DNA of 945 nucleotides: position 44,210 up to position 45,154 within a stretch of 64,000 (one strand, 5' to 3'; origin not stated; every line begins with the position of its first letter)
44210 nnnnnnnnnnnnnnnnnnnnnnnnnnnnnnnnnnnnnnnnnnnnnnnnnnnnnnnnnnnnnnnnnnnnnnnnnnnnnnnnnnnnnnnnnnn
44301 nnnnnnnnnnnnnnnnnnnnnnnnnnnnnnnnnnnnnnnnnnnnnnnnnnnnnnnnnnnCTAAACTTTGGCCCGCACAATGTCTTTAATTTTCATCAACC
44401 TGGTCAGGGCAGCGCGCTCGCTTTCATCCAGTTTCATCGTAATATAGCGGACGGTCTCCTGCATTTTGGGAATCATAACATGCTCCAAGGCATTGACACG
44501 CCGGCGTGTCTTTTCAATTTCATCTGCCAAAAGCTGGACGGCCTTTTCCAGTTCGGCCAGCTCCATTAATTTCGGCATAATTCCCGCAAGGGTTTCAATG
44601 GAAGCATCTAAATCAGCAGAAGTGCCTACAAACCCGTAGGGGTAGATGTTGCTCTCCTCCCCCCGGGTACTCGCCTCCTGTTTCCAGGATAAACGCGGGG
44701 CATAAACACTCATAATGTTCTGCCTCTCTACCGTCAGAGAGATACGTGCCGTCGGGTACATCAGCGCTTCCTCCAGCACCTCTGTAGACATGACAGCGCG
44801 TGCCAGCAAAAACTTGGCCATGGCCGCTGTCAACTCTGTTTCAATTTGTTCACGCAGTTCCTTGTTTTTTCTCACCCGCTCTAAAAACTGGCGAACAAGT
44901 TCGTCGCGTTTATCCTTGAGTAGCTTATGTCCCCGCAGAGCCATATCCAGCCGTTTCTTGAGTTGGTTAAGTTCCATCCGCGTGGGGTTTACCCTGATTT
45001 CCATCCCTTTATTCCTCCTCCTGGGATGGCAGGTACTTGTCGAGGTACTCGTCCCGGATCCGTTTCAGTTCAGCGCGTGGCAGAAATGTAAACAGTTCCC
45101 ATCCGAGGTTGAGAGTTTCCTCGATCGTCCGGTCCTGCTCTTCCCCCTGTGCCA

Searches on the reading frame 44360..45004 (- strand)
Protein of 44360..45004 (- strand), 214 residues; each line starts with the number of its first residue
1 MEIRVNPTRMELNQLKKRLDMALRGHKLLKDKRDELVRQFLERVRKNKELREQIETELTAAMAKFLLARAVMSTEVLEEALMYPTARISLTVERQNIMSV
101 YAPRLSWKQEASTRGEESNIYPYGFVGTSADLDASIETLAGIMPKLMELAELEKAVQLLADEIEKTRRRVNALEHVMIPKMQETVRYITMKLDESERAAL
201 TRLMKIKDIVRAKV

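Call 17: find_encoding_contigs(protein=window:44360-45004:-, flank=10000, max_places=6)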
Protein window:44360-45004:- (214 aa): 23 contigs read that carry it; 6 places shown.
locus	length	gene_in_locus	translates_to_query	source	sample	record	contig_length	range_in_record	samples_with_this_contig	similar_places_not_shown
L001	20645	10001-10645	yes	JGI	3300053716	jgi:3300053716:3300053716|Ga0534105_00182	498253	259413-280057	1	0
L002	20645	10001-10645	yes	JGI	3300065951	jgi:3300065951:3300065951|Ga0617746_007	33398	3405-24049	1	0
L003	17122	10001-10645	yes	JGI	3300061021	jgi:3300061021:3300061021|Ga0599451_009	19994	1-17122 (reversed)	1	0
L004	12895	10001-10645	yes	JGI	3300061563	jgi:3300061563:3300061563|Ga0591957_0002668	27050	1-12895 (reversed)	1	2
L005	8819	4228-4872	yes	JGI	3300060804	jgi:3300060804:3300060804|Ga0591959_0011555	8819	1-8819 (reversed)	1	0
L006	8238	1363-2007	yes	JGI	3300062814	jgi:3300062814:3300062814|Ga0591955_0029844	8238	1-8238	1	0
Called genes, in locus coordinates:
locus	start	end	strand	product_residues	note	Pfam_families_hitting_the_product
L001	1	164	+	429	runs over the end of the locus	PF00464:SHMT, PF00155:Aminotran_1_2 (weak)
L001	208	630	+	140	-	PF00383:dCMP_cyt_deam_1, PF14437:MafB19-deam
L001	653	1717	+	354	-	PF03706:LPG_synthase_TM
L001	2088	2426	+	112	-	-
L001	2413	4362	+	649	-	PF01496:V_ATPase_I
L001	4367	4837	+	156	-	PF00137:ATP-synt_C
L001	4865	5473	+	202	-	PF01991:vATP-synt_E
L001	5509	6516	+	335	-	PF01992:vATP-synt_AC39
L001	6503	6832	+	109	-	PF01990:ATP-synt_F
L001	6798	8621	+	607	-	PF02874:ATP-synt_ab_N, PF16886:ATP-synt_ab_Xtn, PF00006:ATP-synt_ab, PF22919:ATP-synt_VA_C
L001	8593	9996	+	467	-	PF02874:ATP-synt_ab_N, PF00006:ATP-synt_ab, PF22919:ATP-synt_VA_C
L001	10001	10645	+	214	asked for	PF01813:ATP-synt_D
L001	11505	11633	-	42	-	-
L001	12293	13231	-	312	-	PF00056:Ldh_1_N, PF02866:Ldh_1_C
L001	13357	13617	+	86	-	PF10704:DUF2508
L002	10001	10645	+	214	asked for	PF01813:ATP-synt_D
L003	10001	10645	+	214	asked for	PF01813:ATP-synt_D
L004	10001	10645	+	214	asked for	PF01813:ATP-synt_D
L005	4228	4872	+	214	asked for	PF01813:ATP-synt_D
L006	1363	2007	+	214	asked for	PF01813:ATP-synt_D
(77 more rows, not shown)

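Call 40: find_homologous_proteins(query=window:44360-45004:-, max_evalue=1e-30)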
Query window:44360-45004:- (214 aa): 7999 proteins with E <= 1e-30 among 8000 candidates; the best 120 are listed.
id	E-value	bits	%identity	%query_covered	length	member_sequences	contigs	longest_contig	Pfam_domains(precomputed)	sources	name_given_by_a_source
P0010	8.0e-126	435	100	100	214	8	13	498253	PF01813.23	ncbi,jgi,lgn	ncbi:MAG: V-type ATP synthase subunit D [Dethiobacteria bacterium]|jgi:V/A-type H+-transporting ATPa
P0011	5.8e-118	409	93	100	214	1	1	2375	PF01813.23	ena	-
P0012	4.6e-115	400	92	100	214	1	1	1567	PF01813.23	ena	-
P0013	9.4e-115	399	91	100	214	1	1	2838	PF01813.23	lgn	-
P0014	1.2e-114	399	91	100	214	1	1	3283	PF01813.23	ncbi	-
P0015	4.3e-114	397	91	100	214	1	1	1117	PF01813.23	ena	-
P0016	9.7e-113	392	90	100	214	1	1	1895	PF01813.23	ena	-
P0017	4.9e-112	390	88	100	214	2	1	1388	PF01813.23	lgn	-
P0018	8.7e-112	389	93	96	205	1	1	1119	PF01813.23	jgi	jgi:V/A-type H+-transporting ATPase subunit D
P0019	6.0e-110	383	87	100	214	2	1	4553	PF01813.23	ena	-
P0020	1.1e-107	376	86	100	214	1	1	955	PF01813.23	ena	-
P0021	1.4e-107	376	86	100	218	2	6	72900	PF01813.23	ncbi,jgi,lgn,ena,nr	ncbi:MAG: V-type ATP synthase subunit D [Firmicutes bacterium]|nr:V-type ATP synthase subunit D [Bac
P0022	3.4e-107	374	83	100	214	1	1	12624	PF01813.23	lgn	-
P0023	3.6e-107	374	85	100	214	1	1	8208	PF01813.23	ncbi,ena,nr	ncbi:MAG: V-type ATP synthase subunit D [Clostridia bacterium]|nr:V-type ATP synthase subunit D [Clo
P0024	1.5e-106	372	85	100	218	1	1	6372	PF01813.23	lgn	-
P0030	1.9e-102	359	80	100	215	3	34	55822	PF01813.23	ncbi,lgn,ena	-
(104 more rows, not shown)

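Call 41: find_encoding_contigs(protein=P0021, flank=6000, max_places=2)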
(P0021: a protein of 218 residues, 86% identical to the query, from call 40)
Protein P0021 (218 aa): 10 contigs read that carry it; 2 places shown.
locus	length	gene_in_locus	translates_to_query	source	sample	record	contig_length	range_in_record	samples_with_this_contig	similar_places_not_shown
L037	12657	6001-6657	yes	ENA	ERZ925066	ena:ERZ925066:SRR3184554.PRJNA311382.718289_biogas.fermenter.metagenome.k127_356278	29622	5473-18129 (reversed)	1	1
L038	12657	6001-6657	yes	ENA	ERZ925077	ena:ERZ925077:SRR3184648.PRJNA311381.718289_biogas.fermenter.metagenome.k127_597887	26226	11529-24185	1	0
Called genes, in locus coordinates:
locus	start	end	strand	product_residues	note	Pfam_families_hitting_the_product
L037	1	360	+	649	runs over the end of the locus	PF01496:V_ATPase_I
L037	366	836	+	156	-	PF00137:ATP-synt_C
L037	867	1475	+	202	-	PF01991:vATP-synt_E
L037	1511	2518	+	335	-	PF01992:vATP-synt_AC39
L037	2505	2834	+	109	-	PF01990:ATP-synt_F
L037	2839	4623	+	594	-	PF02874:ATP-synt_ab_N, PF16886:ATP-synt_ab_Xtn, PF00006:ATP-synt_ab, PF22919:ATP-synt_VA_C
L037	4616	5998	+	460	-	PF02874:ATP-synt_ab_N, PF00006:ATP-synt_ab, PF22919:ATP-synt_VA_C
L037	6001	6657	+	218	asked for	PF01813:ATP-synt_D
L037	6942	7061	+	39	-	-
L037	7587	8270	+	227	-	PF04474:DUF554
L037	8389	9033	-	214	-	PF12654:DUF3786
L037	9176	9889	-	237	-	PF12804:NTP_transf_3, PF13641:Glyco_tranf_2_3 (weak), PF00535:Glycos_transf_2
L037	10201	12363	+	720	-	PF12673:SipL, PF01476:LysM, PF23457:LysM2_NFP (faint), PF23462:LysM3_NFP (faint), PF23577:LysM_RLK (faint), PF01476:LysM, PF23473:LysM3_LYK4_5 (weak), PF01476:LysM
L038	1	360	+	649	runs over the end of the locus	PF01496:V_ATPase_I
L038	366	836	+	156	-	PF00137:ATP-synt_C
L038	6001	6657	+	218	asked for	PF01813:ATP-synt_D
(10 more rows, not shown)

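Call 42: find_encoding_contigs(protein=P0030, flank=6000, max_places=2)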
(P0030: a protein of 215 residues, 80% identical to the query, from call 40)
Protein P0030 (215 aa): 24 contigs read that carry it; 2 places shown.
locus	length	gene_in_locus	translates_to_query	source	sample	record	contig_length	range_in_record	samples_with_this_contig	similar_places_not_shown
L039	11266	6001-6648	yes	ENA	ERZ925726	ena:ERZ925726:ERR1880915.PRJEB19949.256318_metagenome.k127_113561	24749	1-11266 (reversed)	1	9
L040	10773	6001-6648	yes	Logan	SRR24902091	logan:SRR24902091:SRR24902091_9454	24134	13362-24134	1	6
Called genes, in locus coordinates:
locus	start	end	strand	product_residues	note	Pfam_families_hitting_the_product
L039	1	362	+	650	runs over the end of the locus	PF01496:V_ATPase_I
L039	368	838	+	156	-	PF00137:ATP-synt_C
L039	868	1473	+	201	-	PF01991:vATP-synt_E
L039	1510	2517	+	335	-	PF01992:vATP-synt_AC39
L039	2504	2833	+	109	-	PF01990:ATP-synt_F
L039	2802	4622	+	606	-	PF02874:ATP-synt_ab_N, PF16886:ATP-synt_ab_Xtn, PF00006:ATP-synt_ab, PF22919:ATP-synt_VA_C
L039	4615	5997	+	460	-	PF02874:ATP-synt_ab_N, PF00006:ATP-synt_ab, PF22919:ATP-synt_VA_C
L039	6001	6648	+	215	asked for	PF01813:ATP-synt_D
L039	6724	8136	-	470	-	PF01266:DAO (faint), PF01494:FAD_binding_3, PF13450:NAD_binding_8 (faint)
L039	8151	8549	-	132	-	-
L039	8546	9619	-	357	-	PF01073:3Beta_HSD, PF01370:Epimerase, PF02719:Polysacc_synt_2, PF04321:RmlD_sub_bind, PF05368:NmrA (weak), PF07993:NAD_binding_4, PF16363:GDP_Man_Dehyd, PF13460:NAD_binding_10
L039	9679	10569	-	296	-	PF01555:N6_N4_Mtase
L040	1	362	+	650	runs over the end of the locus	PF01496:V_ATPase_I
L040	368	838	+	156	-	PF00137:ATP-synt_C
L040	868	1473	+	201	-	PF01991:vATP-synt_E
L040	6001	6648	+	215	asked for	PF01813:ATP-synt_D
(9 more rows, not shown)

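Call 43: find_encoding_contigs(protein=P0019, flank=6000, max_places=2)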
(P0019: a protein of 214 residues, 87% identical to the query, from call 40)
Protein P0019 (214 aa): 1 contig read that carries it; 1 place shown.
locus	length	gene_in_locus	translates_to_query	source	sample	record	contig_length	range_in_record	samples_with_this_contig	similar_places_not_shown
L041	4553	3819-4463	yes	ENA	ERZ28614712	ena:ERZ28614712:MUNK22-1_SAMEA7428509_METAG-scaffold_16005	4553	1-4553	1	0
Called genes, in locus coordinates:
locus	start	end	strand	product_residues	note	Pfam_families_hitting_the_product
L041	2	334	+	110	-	?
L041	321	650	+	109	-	PF01990:ATP-synt_F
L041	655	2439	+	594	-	PF02874:ATP-synt_ab_N, PF16886:ATP-synt_ab_Xtn, PF00006:ATP-synt_ab, PF22919:ATP-synt_VA_C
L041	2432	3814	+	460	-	PF02874:ATP-synt_ab_N, PF00006:ATP-synt_ab, PF22919:ATP-synt_VA_C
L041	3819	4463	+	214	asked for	PF01813:ATP-synt_D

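Call 70: find_encoding_contigs(protein=P0014, flank=4000, max_places=2)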
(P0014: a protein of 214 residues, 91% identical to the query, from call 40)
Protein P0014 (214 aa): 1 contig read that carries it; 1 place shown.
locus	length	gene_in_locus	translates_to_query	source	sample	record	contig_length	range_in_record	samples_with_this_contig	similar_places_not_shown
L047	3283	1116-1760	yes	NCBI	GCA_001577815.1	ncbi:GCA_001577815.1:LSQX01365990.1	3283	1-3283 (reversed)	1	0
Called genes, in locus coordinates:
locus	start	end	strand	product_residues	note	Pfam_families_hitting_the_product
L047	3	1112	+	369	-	?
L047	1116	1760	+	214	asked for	PF01813:ATP-synt_D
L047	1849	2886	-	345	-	PF12679:ABC2_membrane_2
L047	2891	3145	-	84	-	-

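Call 71: find_encoding_contigs(protein=P0013, flank=4000, max_places=2)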
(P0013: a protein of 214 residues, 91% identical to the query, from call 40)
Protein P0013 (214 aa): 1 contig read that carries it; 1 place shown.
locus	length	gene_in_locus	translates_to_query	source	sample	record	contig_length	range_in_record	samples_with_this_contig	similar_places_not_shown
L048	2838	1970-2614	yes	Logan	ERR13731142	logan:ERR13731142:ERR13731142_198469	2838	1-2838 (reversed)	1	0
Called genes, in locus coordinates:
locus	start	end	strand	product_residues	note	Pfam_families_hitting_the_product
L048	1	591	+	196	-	?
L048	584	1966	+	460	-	PF02874:ATP-synt_ab_N, PF00006:ATP-synt_ab, PF22919:ATP-synt_VA_C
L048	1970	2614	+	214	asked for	PF01813:ATP-synt_D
